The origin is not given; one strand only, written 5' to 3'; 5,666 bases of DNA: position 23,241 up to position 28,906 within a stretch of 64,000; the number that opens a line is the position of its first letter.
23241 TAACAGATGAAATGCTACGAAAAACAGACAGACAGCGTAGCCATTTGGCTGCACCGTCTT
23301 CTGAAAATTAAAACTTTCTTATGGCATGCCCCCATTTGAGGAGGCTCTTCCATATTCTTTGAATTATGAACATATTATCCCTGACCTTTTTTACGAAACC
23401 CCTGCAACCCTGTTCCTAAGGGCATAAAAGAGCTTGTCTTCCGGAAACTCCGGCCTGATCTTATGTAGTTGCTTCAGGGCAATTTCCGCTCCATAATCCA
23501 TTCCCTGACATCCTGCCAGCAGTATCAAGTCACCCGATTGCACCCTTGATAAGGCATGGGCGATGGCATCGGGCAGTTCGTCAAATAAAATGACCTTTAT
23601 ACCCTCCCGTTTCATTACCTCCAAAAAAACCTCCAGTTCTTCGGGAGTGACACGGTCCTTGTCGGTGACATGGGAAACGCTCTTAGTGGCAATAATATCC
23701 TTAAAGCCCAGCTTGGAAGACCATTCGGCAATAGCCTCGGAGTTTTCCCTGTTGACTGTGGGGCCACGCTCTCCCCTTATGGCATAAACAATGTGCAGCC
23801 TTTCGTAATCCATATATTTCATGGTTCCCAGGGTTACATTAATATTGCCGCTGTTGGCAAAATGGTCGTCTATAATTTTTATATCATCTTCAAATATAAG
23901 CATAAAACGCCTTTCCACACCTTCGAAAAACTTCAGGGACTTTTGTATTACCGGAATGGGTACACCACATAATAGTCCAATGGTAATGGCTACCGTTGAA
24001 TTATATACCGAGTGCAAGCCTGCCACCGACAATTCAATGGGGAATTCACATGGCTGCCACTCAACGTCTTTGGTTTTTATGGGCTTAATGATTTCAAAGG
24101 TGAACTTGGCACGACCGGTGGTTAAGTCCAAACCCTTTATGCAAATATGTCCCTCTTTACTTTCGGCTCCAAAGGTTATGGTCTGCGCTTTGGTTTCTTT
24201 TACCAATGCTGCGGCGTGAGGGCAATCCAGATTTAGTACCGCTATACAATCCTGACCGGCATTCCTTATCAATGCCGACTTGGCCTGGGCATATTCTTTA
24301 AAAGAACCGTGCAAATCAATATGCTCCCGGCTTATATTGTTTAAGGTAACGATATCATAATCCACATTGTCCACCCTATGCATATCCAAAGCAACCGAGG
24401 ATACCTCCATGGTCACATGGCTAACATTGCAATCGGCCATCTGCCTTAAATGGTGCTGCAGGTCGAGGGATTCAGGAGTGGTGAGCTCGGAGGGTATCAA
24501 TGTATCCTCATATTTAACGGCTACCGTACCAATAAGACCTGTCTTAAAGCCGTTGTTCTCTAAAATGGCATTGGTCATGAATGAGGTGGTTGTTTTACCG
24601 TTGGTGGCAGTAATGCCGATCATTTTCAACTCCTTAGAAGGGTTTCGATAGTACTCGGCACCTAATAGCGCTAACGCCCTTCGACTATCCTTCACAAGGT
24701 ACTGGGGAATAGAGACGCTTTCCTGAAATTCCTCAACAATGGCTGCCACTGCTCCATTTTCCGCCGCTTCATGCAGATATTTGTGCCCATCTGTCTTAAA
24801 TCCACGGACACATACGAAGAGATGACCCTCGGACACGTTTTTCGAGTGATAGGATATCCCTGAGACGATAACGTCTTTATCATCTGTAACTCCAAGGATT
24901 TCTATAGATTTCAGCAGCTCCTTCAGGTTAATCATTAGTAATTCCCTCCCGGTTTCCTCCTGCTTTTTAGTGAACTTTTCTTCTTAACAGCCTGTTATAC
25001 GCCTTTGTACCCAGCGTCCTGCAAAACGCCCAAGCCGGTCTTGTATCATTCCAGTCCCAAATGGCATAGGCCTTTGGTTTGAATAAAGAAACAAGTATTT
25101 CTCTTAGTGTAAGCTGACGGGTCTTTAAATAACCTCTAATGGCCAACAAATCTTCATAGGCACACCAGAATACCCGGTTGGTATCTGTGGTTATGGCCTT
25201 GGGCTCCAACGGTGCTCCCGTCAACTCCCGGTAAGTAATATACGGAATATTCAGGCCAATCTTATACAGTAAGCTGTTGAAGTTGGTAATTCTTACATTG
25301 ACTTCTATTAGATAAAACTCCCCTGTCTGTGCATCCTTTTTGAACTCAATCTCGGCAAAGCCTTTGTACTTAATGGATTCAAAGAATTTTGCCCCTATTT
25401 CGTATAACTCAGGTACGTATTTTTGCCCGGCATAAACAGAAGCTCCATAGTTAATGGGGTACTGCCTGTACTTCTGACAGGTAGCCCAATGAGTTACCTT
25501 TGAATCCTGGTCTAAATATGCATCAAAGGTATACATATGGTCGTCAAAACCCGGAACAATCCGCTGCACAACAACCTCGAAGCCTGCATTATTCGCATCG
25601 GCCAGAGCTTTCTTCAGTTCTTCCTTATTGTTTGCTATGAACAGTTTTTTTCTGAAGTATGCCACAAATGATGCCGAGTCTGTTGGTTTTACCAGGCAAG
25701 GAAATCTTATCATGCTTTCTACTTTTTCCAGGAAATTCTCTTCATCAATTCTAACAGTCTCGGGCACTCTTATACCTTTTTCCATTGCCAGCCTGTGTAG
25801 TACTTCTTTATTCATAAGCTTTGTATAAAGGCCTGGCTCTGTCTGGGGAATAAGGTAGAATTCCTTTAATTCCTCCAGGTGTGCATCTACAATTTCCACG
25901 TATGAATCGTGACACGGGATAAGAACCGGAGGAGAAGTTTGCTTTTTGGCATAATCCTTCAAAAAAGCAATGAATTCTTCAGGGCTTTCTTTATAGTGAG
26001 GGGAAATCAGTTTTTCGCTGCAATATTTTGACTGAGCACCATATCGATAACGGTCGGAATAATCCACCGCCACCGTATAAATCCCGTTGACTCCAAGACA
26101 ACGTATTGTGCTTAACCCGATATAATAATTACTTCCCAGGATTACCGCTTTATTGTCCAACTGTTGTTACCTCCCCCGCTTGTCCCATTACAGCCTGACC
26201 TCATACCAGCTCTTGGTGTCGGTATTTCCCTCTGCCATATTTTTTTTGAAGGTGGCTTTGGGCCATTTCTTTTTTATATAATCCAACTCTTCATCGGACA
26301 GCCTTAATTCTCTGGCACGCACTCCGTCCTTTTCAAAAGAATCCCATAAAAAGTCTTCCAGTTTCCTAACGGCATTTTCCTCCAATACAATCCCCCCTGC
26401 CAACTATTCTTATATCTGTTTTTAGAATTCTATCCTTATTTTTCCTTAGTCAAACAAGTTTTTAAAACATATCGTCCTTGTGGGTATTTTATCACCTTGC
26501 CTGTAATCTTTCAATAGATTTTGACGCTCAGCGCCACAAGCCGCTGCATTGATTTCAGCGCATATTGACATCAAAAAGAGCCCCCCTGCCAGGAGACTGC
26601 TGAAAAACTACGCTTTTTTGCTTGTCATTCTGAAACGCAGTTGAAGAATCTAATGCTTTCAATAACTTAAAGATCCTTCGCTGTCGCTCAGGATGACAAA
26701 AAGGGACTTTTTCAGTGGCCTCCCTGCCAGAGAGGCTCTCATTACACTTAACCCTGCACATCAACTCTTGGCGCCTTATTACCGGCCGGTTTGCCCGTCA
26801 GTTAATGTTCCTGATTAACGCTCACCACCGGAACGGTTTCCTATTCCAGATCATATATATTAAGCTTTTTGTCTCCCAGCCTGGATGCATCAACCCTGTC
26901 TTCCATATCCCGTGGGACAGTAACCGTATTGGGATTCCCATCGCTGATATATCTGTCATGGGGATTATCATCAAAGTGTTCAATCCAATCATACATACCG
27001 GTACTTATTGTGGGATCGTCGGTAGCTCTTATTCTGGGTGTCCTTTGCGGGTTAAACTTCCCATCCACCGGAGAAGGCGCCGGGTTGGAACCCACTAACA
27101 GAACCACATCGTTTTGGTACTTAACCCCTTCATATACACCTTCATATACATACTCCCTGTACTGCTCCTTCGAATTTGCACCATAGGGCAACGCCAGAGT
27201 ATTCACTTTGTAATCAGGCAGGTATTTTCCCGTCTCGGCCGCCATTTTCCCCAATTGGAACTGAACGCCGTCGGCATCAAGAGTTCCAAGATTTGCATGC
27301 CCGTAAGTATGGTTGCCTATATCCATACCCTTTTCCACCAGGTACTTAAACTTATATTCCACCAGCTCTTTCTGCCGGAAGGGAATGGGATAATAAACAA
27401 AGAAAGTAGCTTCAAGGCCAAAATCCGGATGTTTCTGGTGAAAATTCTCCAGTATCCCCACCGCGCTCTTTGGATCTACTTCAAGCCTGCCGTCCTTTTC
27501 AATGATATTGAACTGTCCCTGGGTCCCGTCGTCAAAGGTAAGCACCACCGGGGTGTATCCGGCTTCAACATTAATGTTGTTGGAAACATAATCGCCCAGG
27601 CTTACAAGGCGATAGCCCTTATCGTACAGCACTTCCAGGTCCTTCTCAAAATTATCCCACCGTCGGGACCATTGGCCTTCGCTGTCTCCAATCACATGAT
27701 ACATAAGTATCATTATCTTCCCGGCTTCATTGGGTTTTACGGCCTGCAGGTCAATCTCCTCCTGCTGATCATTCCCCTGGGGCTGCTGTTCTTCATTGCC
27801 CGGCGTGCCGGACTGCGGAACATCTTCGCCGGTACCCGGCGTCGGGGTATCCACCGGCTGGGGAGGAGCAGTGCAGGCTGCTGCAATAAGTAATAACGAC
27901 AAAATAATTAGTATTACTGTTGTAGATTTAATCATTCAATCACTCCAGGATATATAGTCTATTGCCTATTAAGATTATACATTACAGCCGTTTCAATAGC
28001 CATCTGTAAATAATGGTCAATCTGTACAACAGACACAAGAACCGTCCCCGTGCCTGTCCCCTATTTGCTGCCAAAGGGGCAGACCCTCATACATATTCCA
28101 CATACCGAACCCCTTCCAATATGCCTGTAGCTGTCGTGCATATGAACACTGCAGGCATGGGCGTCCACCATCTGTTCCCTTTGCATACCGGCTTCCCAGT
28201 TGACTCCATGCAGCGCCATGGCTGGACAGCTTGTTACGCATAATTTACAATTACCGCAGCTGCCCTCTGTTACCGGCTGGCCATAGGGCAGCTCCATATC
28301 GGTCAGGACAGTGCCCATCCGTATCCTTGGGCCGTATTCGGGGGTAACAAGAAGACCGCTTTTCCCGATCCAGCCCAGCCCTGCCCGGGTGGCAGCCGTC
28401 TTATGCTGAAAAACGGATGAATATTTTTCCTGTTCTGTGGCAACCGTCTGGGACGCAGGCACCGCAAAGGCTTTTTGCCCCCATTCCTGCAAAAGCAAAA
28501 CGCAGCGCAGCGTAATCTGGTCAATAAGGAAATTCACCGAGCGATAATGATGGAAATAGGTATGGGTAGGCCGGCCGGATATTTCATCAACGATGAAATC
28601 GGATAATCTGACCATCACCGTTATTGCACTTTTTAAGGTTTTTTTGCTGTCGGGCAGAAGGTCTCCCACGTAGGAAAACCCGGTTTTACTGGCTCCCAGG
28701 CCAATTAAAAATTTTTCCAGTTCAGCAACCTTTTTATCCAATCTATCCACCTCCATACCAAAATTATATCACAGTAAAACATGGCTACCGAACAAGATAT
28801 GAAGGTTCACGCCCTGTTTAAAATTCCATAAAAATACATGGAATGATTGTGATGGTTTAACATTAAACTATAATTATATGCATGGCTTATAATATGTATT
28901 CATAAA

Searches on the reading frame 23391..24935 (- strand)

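Call 10: search_protein_families(library=pfam, proteins=[window:23391-24935:-], max_evalue=0.01)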
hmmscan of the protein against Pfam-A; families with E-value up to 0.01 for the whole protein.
window:23391-24935:- (514 aa): 3 families
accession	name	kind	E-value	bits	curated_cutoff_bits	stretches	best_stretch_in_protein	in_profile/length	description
PF08245.18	Mur_ligase_M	-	6.3e-42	144.2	24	1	108-319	1-199/200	Mur ligase middle domain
PF02875.26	Mur_ligase_C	-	3.1e-10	41.4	28.4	1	342-475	1-125/127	Mur ligase, glutamate ligase domain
PF01225.30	Mur_ligase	-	5.8e-08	33.4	21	1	24-93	2-92/95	Mur ligase family, catalytic domain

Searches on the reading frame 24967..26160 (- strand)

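Call 10: search_protein_families(library=pfam, proteins=[window:24967-26160:-], max_evalue=0.01)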
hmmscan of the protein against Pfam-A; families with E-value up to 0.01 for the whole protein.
window:24967-26160:- (397 aa): 4 families
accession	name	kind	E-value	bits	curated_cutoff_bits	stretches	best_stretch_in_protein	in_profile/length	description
PF07478.18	Dala_Dala_lig_C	-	1.3e-08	35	24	1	138-288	22-173/204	D-ala D-ala ligase C-terminus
PF02786.22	CPSase_L_D2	-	8.5e-05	22.6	19.8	1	237-299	126-188/211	Carbamoyl-phosphate synthase L chain, ATP binding domain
PF15632.11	ATPgrasp_Ter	-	0.0011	19.1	29.1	1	250-319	47-112/131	ATP-grasp in the biosynthetic pathway with Ter operon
PF02222.28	ATP-grasp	-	0.0047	17.1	27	1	125-291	3-163/179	ATP-grasp domain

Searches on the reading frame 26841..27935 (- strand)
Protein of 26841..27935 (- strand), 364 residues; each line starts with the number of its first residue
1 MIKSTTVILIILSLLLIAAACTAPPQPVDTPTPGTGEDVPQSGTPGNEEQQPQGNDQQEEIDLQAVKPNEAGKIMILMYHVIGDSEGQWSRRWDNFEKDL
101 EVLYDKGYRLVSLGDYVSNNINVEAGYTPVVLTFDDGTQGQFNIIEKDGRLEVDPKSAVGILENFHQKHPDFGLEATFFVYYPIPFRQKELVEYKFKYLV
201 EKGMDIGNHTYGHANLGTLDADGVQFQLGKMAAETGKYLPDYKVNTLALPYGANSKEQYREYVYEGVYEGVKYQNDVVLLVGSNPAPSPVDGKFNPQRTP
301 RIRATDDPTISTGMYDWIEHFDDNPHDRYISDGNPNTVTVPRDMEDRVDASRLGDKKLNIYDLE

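Call 10: search_protein_families(library=pfam, proteins=[window:26841-27935:-], max_evalue=0.01)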
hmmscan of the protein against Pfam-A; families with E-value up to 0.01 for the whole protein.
window:26841-27935:- (364 aa): 1 family
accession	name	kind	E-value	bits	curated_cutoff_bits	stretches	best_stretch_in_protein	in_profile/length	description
PF01522.26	Polysacc_deac_1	-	7.3e-10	39.3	23.1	1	129-257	8-111/124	Polysaccharide deacetylase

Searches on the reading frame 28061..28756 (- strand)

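Call 10: search_protein_families(library=pfam, proteins=[window:28061-28756:-], max_evalue=0.01)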
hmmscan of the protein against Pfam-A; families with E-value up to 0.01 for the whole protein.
window:28061-28756:- (231 aa): 9 families
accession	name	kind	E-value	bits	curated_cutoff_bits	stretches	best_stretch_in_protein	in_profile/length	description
PF13484.11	Fer4_16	-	6.1e-10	40.2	30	1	167-228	2-65/66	4Fe-4S double cluster binding domain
PF00037.32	Fer4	-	5.9e-06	26.3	21.1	1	163-182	4-23/24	4Fe-4S binding domain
PF12837.12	Fer4_6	-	8e-06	26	25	1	164-182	6-24/24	4Fe-4S binding domain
PF12838.12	Fer4_7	-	7.5e-05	23.6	27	1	167-229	2-51/52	4Fe-4S dicluster domain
PF13183.11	Fer4_8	-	0.00022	22.1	27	1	166-229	4-67/68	4Fe-4S dicluster domain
PF13237.11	Fer4_10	-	0.00047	20.5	25.5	0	165-194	7-34/53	4Fe-4S dicluster domain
PF13187.11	Fer4_9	-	0.0014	19.1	27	0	167-227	2-48/52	4Fe-4S dicluster domain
PF13534.11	Fer4_17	-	0.0027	18.7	22.2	1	166-227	1-57/61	4Fe-4S dicluster domain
PF12797.12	Fer4_2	-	0.0031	17.8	24.5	0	165-179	8-22/22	4Fe-4S binding domain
